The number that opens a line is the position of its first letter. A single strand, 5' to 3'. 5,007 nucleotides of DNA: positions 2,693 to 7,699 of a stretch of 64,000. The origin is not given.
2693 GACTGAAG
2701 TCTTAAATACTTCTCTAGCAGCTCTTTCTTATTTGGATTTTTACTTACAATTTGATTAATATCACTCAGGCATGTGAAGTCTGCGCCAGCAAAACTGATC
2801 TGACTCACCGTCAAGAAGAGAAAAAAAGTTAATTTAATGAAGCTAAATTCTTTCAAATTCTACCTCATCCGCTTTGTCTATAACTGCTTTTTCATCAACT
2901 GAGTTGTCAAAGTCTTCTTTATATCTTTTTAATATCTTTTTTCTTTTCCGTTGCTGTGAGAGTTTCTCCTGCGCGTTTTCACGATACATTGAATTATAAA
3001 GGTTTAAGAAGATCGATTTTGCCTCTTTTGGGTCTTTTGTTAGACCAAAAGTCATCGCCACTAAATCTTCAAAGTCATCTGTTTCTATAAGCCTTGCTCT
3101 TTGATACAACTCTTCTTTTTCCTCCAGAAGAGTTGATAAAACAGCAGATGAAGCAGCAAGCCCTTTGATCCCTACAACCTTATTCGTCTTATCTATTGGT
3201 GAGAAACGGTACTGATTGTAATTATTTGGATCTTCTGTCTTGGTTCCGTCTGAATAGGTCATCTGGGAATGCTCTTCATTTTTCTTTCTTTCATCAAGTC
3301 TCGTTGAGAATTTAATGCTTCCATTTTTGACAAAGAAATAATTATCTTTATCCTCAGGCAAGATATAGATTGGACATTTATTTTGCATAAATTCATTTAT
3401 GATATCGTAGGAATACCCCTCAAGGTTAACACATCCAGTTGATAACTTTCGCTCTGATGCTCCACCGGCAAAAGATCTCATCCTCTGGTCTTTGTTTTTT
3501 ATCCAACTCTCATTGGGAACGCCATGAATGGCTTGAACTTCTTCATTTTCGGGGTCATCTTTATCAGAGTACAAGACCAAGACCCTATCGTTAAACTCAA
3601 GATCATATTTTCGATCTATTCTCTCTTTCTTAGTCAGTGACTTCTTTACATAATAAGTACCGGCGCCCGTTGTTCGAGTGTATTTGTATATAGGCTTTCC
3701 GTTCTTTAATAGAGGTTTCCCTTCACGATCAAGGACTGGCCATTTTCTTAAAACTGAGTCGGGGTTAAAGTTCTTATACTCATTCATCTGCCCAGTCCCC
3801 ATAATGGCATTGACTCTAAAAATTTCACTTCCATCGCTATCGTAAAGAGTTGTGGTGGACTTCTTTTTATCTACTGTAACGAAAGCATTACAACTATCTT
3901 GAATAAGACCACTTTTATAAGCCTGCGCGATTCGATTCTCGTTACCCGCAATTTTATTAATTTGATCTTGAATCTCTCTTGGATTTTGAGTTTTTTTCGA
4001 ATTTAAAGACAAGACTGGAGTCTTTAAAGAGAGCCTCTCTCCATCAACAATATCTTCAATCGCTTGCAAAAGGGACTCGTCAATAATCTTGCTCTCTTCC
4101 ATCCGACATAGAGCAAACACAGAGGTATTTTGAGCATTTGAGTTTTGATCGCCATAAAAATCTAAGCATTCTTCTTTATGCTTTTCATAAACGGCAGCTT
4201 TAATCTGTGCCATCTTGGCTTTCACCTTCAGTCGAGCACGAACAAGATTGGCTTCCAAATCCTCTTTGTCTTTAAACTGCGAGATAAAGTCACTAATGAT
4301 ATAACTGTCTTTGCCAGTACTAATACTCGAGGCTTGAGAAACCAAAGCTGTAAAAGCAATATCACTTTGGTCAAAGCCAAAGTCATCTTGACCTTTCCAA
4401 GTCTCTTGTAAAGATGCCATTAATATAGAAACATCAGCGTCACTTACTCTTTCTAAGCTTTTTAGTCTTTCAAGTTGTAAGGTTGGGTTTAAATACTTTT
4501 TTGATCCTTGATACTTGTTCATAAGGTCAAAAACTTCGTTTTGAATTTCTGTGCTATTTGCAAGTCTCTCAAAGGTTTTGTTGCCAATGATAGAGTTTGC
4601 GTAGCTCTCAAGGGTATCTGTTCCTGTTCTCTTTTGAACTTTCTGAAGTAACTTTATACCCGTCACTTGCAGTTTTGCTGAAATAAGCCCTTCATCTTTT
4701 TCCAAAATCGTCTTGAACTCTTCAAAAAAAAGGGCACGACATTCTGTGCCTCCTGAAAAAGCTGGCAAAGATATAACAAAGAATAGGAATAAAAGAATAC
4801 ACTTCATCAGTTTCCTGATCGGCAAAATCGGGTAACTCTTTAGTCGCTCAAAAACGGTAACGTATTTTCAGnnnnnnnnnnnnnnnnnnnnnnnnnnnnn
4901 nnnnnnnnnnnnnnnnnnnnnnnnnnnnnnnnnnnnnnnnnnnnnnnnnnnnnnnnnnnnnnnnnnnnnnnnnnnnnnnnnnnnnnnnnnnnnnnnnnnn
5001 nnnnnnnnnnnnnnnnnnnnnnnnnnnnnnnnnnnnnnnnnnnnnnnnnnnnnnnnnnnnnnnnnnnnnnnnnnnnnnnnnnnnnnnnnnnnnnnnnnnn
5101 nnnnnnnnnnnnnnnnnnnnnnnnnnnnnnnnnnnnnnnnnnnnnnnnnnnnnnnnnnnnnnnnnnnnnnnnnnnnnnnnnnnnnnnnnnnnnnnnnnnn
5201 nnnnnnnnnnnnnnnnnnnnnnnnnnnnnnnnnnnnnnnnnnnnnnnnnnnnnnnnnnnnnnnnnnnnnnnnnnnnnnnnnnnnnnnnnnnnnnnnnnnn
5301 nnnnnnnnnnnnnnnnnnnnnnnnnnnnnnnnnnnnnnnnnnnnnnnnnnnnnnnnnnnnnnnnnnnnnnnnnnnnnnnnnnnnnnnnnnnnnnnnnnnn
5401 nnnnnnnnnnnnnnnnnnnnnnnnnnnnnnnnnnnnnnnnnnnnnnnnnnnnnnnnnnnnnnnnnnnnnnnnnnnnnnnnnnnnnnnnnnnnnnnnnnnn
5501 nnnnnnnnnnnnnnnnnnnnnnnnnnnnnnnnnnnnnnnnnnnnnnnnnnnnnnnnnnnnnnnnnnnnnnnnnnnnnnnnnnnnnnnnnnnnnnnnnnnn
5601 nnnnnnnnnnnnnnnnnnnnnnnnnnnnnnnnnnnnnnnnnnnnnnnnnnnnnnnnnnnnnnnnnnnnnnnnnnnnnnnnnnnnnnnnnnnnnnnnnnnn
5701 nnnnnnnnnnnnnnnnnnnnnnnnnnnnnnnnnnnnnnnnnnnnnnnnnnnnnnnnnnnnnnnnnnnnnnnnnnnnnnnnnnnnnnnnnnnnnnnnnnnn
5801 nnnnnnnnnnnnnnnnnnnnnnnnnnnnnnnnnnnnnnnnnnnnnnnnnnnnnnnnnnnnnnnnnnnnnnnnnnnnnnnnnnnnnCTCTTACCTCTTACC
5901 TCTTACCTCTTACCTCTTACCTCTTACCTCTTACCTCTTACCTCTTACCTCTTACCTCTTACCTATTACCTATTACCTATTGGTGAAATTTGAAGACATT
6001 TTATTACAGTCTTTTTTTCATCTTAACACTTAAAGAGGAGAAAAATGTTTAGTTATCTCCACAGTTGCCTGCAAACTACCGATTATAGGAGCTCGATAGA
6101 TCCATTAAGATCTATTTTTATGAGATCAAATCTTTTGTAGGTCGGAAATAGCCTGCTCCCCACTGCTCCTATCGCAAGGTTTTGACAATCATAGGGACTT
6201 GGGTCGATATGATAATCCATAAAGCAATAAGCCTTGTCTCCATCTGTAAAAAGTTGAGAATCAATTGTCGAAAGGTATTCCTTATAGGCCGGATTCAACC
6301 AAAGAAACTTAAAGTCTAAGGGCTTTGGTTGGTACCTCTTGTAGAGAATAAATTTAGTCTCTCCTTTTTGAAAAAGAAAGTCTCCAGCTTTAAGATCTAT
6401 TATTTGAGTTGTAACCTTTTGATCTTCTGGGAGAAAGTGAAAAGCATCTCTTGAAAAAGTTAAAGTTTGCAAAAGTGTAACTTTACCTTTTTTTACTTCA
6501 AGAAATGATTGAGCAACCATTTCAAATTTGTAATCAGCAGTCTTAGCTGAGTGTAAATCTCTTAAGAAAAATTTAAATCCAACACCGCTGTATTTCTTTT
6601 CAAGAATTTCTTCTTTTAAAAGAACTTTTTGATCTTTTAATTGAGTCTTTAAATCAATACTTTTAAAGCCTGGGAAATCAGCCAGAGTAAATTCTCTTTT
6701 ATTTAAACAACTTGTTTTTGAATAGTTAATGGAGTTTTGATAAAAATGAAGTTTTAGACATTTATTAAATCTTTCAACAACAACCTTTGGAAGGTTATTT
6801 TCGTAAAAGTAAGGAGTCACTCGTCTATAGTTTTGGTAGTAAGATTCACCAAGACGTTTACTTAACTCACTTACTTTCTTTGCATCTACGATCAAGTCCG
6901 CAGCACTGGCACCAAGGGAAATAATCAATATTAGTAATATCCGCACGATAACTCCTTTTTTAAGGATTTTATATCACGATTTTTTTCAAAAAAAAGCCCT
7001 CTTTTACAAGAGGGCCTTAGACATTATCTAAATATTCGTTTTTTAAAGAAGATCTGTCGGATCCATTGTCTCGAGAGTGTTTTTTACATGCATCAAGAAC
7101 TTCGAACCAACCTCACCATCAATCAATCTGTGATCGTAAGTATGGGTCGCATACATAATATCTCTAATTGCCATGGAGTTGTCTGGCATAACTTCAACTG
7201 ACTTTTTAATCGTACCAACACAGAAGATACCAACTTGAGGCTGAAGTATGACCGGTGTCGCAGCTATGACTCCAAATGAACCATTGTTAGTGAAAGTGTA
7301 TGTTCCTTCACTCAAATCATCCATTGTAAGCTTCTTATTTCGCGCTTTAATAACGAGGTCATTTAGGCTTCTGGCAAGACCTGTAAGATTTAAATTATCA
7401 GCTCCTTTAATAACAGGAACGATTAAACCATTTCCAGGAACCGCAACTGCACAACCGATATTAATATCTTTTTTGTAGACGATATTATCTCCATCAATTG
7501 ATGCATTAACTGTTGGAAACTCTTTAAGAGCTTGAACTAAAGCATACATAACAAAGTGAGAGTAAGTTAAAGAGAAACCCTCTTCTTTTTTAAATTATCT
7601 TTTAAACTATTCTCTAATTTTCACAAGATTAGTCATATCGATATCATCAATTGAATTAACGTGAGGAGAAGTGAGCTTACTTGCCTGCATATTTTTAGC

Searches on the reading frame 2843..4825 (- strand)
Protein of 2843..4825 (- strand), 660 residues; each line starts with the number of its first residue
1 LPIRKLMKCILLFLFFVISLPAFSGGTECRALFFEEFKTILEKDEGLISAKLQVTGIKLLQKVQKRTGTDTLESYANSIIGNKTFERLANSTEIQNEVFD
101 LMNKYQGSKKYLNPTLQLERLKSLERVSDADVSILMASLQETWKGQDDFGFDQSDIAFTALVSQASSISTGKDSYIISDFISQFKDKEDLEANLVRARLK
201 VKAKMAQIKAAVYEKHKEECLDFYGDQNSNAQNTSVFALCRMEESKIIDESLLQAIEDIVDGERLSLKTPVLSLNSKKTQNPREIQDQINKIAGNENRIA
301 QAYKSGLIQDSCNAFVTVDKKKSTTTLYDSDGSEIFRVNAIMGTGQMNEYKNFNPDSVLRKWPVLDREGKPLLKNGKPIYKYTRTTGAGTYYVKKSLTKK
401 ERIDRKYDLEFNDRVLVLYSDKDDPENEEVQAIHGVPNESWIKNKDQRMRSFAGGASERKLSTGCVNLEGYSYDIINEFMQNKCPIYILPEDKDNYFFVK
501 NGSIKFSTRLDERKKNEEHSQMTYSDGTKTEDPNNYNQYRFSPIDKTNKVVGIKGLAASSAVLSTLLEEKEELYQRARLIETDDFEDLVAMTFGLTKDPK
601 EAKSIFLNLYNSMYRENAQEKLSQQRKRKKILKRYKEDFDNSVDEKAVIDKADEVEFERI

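Call 54: search_protein_families(library=pfam, max_evalue=0.01, proteins=[window:2843-4825:-])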
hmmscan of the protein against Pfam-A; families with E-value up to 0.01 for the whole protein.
window:2843-4825:- (660 aa): 1 family
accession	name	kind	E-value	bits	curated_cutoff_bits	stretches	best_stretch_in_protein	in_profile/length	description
PF03734.19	YkuD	-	0.0021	19.1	23.4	0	315-469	3-127/146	L,D-transpeptidase catalytic domain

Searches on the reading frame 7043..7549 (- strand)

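Call 54: search_protein_families(library=pfam, max_evalue=0.01, proteins=[window:7043-7549:-])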
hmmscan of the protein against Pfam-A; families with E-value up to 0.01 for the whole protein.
window:7043-7549:- (168 aa): 1 family
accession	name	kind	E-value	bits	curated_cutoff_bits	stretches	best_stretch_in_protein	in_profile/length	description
PF00198.28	2-oxoacid_dh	-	4.5e-55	187.1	23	1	2-164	67-227/232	2-oxoacid dehydrogenases acyltransferase (catalytic domain)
